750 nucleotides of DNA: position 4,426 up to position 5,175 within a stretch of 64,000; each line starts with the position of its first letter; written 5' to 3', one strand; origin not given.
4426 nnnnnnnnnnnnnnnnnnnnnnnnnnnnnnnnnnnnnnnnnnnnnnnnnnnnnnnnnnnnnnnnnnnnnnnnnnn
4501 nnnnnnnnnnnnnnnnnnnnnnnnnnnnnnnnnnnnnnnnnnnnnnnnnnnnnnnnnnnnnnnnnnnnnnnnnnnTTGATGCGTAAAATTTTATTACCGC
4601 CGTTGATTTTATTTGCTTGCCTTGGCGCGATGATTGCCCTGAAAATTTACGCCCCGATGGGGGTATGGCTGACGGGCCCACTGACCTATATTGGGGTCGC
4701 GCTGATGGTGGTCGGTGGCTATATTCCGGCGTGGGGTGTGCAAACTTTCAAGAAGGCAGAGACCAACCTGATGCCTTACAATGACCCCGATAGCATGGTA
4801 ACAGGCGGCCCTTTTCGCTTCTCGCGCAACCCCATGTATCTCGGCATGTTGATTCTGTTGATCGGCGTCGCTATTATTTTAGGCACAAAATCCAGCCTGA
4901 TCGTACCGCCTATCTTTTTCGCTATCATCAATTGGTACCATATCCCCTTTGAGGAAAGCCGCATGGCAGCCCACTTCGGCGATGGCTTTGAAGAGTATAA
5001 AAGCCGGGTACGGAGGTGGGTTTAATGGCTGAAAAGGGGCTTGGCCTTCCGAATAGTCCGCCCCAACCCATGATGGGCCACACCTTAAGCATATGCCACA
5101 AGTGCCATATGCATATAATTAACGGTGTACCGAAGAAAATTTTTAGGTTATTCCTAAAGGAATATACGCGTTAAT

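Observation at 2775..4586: NIT-domain::Crp/Fnr one-component regulator with a C-terminal 4-Cys tail, divergent from narK-narK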

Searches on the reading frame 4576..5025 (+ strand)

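Call 3: search_protein_families(library=pfam, proteins=[window:4576-5025:+], max_evalue=0.1)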
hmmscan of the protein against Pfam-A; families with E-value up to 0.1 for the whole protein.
window:4576-5025:+ (149 aa): 4 families
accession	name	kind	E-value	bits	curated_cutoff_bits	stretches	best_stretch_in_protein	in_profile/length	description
PF04191.18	PEMT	-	7.5e-17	62.1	25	1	38-136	4-104/105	Phospholipid methyltransferase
PF04140.19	ICMT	-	2.6e-06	28.2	24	1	41-131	2-94/95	Isoprenylcysteine carboxyl methyltransferase (ICMT) family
PF06966.17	DUF1295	-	0.00036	20.5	20.4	1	35-145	119-235/235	Protein of unknown function (DUF1295)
PF01222.22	ERG4_ERG24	-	0.034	13.4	27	1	68-146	345-424/432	Ergosterol biosynthesis ERG4/ERG24 family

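Call 4: search_protein_families(library=ncbifam, proteins=[window:4576-5025:+], max_evalue=0.1)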
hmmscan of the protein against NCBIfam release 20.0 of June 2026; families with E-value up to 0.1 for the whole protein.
window:4576-5025:+ (149 aa): 3 families
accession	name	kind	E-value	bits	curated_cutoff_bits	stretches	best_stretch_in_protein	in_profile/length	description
NF040696.1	isopcys_mtase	equivalog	2.3e-08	34.1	160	1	72-147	110-185/190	protein-S-isoprenylcysteine O-methyltransferase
NF045656.1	MeththiolMtaseMddA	equivalog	0.0035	16.7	270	1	36-146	125-234/238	methanethiol S-methyltransferase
TIGR04571.1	LmtA_Leptospira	exception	0.017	14.8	325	1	73-145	87-159/252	lipid A Kdo2 1-phosphate O-methyltransferase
